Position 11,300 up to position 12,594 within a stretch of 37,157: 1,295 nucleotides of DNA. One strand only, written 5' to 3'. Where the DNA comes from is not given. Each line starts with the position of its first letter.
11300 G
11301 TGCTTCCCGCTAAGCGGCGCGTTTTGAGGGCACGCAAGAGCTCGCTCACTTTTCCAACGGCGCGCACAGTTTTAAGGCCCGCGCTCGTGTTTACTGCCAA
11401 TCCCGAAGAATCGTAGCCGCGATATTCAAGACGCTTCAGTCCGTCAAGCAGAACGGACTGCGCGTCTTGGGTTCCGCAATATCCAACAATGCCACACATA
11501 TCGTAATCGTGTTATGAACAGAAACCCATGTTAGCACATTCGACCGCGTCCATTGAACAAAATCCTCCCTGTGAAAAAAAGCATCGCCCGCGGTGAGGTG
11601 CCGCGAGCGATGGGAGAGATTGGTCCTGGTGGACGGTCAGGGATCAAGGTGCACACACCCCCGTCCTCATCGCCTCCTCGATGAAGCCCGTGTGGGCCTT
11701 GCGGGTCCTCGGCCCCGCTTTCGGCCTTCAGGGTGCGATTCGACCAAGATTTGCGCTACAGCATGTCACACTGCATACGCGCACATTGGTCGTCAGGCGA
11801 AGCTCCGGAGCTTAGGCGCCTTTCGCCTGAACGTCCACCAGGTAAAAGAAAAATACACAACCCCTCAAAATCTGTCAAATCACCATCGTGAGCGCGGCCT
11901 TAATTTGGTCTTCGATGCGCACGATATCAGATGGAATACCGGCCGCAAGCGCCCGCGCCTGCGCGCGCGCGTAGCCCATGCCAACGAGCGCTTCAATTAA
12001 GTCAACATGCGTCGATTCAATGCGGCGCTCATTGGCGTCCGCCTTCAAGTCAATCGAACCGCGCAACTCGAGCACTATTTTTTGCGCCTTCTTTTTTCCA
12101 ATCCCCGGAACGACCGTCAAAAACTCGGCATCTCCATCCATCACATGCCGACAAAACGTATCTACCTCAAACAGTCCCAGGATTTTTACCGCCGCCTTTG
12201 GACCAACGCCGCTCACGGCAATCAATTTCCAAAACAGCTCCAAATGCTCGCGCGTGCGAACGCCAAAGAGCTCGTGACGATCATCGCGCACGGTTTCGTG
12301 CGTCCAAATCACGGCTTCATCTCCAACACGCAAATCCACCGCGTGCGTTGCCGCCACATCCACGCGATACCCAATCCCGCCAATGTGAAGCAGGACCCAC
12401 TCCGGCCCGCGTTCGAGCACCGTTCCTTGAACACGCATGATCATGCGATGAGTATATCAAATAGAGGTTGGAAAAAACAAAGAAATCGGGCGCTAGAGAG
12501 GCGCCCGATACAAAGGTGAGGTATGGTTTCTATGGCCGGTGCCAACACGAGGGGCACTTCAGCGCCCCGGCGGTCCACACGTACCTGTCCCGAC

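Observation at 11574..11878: Promoter, ~270-nt structured RNA and intrinsic terminator directly upstream of glmS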

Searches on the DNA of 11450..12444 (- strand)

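Call 4: search_rna_families(source=window, start=11450, end=11950, threshold=evalue, max_evalue=10, show_alignments=5)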
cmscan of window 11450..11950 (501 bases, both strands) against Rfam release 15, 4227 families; matches with E-value up to 10: 3.
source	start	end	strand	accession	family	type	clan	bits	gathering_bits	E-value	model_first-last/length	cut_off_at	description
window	11676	11711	-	RF03537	Flavi_TBFV_SL6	Cis-reg;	-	14.9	38.3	1.2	1-45/45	no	Tick-borne Flavivirus short stem-loop SL6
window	11784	11908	-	RF00454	p27_CRE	Cis-reg;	-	13.6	42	7.8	1-59/59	no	p27 cis-regulatory element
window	11556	11610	-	RF02837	anti-hemB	Gene; sRNA;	-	12.8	49.5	2.8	1-81/81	no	Burkholderia RNA 7 (anti-hemB)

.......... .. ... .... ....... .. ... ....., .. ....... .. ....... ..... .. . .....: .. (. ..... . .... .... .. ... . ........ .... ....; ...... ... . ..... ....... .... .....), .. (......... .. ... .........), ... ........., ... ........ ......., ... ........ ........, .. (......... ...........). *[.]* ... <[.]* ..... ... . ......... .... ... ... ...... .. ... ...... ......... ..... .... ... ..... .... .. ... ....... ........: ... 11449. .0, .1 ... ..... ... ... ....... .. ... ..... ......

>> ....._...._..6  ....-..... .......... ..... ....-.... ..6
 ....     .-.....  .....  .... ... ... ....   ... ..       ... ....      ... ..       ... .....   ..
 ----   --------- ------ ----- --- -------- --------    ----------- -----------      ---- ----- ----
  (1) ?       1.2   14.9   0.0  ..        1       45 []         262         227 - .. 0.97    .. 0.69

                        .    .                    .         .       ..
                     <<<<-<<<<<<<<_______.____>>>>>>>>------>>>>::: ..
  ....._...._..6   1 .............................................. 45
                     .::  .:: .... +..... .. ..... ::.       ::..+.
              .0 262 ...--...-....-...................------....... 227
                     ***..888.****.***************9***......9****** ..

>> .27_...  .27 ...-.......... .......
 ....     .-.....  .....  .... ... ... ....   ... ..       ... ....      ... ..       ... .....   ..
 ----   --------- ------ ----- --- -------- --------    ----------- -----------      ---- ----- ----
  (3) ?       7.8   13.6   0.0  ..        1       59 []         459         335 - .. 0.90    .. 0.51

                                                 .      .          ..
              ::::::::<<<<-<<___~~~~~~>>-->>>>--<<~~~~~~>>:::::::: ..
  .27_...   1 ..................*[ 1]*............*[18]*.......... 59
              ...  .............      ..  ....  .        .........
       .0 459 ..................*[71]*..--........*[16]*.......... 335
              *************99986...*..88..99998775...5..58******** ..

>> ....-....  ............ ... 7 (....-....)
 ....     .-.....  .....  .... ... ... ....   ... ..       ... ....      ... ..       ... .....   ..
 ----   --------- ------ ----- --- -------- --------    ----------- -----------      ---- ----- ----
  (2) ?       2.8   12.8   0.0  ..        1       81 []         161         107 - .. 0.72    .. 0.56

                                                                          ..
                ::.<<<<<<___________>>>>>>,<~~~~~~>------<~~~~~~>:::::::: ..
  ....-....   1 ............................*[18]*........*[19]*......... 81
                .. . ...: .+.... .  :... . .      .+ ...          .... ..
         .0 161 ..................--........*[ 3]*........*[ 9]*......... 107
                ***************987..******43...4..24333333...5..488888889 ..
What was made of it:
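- On glmS ribozyme: None at E<=10 on 501 nt around the element (call 4).
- Checked: No Rfam model aligns there, even at E<=10 (call 4).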

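Call 23: search_rna_families(sources=[L096, L091], threshold=evalue, max_evalue=1)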
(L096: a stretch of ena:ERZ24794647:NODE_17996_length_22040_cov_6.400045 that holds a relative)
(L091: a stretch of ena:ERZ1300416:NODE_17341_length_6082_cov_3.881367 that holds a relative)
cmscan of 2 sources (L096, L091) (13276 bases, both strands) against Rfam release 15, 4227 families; matches with E-value up to 1: 2.
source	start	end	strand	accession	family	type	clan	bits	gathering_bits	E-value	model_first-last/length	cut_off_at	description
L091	3639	3693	+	RF01126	sR41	Gene; snRNA; snoRNA; CD-box;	-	28.1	54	0.003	1-53/53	no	Small nucleolar RNA sR41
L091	3639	3707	+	RF01121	sR38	Gene; snRNA; snoRNA; CD-box;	-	19.6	50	0.69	1-59/59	no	Small nucleolar RNA sR38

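Call 42: search_rna_families(source=L103, start=930, end=2480, threshold=evalue, max_evalue=10, show_alignments=2)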
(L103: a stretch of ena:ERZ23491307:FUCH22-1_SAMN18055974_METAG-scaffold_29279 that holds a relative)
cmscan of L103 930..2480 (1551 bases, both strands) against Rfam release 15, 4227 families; matches with E-value up to 10: 4.
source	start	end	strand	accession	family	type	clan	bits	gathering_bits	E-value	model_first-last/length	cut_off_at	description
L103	1999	2055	+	RF02239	asX6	Gene; sRNA;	-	16.2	50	9.9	1-93/93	no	Xanthomonas sRNA asX6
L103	2342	2401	-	RF01985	ZEB2_AS1_2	Gene; lncRNA;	-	14.7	70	1.9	1-61/61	no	ZEB2 antisense RNA 1 conserved region 2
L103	1817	1892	-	RF02172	RFPL3-AS1_2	Gene; lncRNA;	-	11.2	40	8.1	1-71/71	no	RFPL3 antisense RNA 1 conserved region 2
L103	1196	1321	-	RF02174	SMAD5-AS1_2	Gene; lncRNA;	-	10.7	50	9.2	1-129/129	no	SMAD5 antisense RNA 1 conserved region 2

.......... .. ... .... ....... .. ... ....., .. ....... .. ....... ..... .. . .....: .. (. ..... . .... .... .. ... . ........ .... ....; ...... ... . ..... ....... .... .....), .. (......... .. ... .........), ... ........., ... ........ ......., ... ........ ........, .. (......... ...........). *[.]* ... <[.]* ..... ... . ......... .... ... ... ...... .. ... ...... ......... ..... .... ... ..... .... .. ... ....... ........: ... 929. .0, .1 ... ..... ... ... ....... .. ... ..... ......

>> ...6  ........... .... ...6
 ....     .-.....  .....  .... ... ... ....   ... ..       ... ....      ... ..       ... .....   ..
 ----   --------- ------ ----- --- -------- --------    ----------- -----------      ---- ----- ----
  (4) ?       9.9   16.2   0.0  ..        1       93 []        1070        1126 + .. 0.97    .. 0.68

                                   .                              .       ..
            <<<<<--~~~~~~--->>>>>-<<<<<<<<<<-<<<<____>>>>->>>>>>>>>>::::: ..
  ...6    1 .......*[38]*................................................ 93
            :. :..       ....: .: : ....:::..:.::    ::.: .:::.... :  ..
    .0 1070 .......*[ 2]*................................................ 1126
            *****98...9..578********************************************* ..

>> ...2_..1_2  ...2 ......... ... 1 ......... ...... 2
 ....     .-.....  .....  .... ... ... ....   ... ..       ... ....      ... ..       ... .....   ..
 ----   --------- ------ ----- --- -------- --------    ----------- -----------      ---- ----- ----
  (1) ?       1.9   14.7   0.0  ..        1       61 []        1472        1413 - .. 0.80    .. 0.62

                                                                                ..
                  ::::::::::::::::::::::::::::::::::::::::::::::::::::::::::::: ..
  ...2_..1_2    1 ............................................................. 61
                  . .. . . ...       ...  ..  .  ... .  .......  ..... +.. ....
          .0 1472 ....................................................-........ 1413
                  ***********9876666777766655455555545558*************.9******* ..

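Call 67: build_rna_model(alignment_id=A6)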
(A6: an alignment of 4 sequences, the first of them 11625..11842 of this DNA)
Model R1 built from alignment A6 (4 sequences, 231 columns); structure: RNAalifold consensus.
model positions 217; base pairs 57; branch points 3; effective number of sequences 1.2; information 0.589 bits per position. Calibrated on 0.2 Mb of random sequence (short: E-values are rough).
structure used (alignment columns):
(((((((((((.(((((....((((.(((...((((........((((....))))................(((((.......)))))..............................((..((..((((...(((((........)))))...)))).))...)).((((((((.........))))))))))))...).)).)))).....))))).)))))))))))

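Call 68: search_with_rna_model(model_id=R1, sources=[window, L091, L096, L103, L231, L101, L106, L232, L233, L234, L235, L011, L012, L013, L014, L015, L016, L017, L018, L019, L020, L021, L022, L023, L024, L025, L026, L027, L028, L029, L030, L031, L032, L033, L034, L035, L036, L037, L038, L039, L040, L041, L042, L043, L044, L045, L046, L047, L048, L049, L050, L051, L052, L053, L054, L055, L056, L057, L058, L059, L060, L061, L062, L063, L064, L065, L066, L067, L068, L069, L070, L071, L072, L073, L074, L075, L076, L077, L078, L079, L080, L081, L082, L083, L084, L085, L086, L087, L088, L089, L090], max_evalue=10)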
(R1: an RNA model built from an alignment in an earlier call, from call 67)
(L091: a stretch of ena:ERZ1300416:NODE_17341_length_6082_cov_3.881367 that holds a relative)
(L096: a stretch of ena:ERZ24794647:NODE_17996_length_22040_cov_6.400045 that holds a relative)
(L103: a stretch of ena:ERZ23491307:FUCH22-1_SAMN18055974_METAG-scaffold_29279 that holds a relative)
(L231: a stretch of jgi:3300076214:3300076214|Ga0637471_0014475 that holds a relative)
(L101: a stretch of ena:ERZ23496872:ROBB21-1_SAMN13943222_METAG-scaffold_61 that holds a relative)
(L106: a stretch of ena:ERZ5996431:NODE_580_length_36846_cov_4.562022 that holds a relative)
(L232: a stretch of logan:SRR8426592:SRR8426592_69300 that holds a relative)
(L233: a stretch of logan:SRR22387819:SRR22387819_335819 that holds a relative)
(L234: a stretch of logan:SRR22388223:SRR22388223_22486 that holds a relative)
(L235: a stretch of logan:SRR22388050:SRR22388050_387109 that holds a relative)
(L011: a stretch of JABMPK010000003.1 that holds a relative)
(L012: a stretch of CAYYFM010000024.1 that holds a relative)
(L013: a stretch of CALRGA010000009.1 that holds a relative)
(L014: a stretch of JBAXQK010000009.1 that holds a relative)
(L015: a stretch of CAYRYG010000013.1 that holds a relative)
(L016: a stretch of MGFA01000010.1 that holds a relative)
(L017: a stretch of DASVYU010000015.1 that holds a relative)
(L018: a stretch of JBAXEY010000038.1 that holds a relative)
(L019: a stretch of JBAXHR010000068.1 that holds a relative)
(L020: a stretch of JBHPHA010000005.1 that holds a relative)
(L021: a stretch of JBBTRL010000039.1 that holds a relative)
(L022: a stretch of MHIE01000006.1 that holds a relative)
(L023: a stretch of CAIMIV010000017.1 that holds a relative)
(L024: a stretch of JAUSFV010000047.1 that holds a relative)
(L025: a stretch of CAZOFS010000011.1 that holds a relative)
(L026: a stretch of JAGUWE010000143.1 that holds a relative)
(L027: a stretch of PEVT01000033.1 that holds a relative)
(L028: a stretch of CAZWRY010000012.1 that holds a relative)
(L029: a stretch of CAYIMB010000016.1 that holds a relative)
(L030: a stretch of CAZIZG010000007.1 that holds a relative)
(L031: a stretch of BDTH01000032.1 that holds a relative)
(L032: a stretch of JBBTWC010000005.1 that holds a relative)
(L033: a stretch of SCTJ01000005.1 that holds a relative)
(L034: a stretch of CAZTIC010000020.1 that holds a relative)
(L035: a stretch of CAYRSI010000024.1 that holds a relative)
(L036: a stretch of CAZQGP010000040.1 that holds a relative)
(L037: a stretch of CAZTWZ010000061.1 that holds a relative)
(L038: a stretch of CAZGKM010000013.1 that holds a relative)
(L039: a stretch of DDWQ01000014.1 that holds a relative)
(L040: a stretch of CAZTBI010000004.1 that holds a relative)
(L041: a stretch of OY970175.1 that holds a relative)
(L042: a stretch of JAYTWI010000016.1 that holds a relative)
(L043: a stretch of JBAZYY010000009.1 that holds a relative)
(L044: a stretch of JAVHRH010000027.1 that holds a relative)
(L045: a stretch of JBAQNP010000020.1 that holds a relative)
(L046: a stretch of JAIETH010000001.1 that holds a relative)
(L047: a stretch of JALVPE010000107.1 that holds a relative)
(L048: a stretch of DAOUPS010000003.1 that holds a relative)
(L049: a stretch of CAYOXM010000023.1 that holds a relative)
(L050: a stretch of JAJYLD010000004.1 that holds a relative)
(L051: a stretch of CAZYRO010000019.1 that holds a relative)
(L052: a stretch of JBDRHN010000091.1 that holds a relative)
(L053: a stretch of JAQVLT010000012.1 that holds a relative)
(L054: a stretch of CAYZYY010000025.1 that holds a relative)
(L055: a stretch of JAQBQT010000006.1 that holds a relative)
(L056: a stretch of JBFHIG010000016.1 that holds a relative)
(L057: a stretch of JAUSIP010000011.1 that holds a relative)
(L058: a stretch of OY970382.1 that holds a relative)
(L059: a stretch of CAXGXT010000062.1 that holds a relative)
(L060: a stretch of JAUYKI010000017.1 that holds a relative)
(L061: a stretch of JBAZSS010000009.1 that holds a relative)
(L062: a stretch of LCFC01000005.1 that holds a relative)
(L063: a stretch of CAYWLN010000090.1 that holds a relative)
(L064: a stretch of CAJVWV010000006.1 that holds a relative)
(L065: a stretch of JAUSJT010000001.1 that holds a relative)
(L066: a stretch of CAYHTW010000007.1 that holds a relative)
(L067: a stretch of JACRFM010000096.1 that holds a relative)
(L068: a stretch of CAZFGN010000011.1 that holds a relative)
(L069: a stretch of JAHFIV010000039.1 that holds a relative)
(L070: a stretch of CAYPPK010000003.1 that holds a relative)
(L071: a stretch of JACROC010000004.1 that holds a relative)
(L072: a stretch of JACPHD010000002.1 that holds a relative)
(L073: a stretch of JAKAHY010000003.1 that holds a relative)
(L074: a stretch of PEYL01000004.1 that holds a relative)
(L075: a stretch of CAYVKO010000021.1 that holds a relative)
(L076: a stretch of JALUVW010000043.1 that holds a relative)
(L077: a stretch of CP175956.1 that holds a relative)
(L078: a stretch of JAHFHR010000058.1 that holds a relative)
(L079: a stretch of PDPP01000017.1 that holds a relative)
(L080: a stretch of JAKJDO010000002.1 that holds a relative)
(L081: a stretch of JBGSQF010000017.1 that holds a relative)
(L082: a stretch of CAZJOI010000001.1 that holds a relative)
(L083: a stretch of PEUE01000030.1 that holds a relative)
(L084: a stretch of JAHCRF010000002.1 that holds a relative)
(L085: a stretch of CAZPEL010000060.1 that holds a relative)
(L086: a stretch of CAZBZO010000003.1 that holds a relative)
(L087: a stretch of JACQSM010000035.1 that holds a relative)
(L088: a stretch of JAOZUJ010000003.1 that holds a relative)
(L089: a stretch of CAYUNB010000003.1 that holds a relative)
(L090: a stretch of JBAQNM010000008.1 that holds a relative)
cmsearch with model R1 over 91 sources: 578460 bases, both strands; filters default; matches with E-value up to 10: 14.
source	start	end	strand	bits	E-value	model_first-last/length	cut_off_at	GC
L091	750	963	+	234.9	5.8e-62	1-217/217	no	0.62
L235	56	277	+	212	9.8e-56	1-217/217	no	0.65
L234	804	1019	+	211.9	1e-55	1-217/217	no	0.64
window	11625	11842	-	201.5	7e-53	1-217/217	no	0.63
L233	756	975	+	180.1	4.8e-47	1-217/217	no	0.64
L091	750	963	-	35.3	1.4e-07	1-217/217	no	0.62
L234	804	1019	-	32.2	9.7e-07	1-217/217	no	0.64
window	11625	11842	+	28.4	1.1e-05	1-217/217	no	0.63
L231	3302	3447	+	24.4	0.00013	1-162/217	3'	0.59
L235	56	277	-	22.6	0.00041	1-217/217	no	0.65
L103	2121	2353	+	20.5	0.0015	1-217/217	no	0.61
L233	756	975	-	12.8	0.19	1-217/217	no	0.64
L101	1723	1792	+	7.8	4.5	108-180/217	no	0.7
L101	2149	2176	+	7.4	5.7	1-217/217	no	0.68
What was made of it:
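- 11574..11843 (-): Whole predicted transcript of the structured sRNA, about 270 nt, from the inferred start (about 11843) to the end of the terminator U-tract. The covariance model scores the core 11842-11625 at 201 bits on the minus strand and 28 bits on the plus strand (call 68).
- On Independently transcribed structured sRNA gene (generic class): The covariance model scores 201 bits against 28 bits on the two strands (call 68).
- Checked: A covariance model of the RNA scores 201 bits on the minus strand of the window and 28 bits on the plus strand (call 68).
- The covariance model gives E 1e-4 for L231 and 1.5e-3 for L103 (call 68). Strand specificity: 201 bits against 28 bits (call 68). 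The covariance-model score is strand-specific (call 68).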

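Call 73: search_rna_families(sources=[L091, L233, L234, L235, L103, L231], threshold=evalue, max_evalue=10)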
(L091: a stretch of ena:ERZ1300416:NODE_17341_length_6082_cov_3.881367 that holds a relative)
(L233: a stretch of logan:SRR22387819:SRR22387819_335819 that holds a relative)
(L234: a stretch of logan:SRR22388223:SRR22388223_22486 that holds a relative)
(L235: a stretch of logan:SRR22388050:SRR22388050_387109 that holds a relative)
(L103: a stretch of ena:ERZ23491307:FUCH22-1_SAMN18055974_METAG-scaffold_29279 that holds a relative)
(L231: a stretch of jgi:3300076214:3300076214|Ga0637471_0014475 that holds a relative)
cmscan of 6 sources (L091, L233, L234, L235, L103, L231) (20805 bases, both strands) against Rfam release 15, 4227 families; matches with E-value up to 10: 7.
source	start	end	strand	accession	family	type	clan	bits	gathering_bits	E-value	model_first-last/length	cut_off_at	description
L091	3639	3693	+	RF01126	sR41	Gene; snRNA; snoRNA; CD-box;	-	28.1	54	0.0047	1-53/53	no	Small nucleolar RNA sR41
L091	848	907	-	RF02228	sX9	Gene; sRNA;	-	21.1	44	5.4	1-76/76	no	Xanthomonas sRNA sX9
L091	3639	3707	+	RF01121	sR38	Gene; snRNA; snoRNA; CD-box;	-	19.6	50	1.1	1-59/59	no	Small nucleolar RNA sR38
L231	2151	2233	+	RF00603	SNORD23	Gene; snRNA; snoRNA; CD-box;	-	18.6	64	8.8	1-110/110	no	Small nucleolar RNA SNORD23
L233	1771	1840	+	RF02924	skipping-rope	Gene; sRNA;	-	18.2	36.7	6.1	1-80/80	no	skipping-rope RNA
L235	1073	1142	+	RF02924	skipping-rope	Gene; sRNA;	-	18.1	36.7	6.6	1-80/80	no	skipping-rope RNA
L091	3590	3664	+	RF01142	sR19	Gene; snRNA; snoRNA; CD-box;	-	16.4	45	5.9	1-63/63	no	Small nucleolar RNA sR19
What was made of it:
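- On glmS ribozyme: None in the homologue loci (calls 23, 42, 73).
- On 6S RNA: No match at E<=10 (calls 4, 73).
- On RNase P RNA / SRP RNA / tmRNA / T-box: Nothing relevant appears at E<=10 (calls 4, 42, 73).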

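Call 77: search_dna_similar(query=window:11574-11845:-, collection=phages, mode=distant, max_evalue=0.01, max_rows=5)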
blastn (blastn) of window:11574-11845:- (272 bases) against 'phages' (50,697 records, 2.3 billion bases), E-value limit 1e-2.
No match.

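Call 78: search_dna_similar(query=window:11574-11845:-, collection=plasmids, mode=distant, max_evalue=0.01, max_rows=5)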
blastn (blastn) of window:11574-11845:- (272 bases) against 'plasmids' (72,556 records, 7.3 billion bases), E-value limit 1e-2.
No match.
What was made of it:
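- Tried and rejected: No blastn match in the phage or plasmid collections (calls 77, 78).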
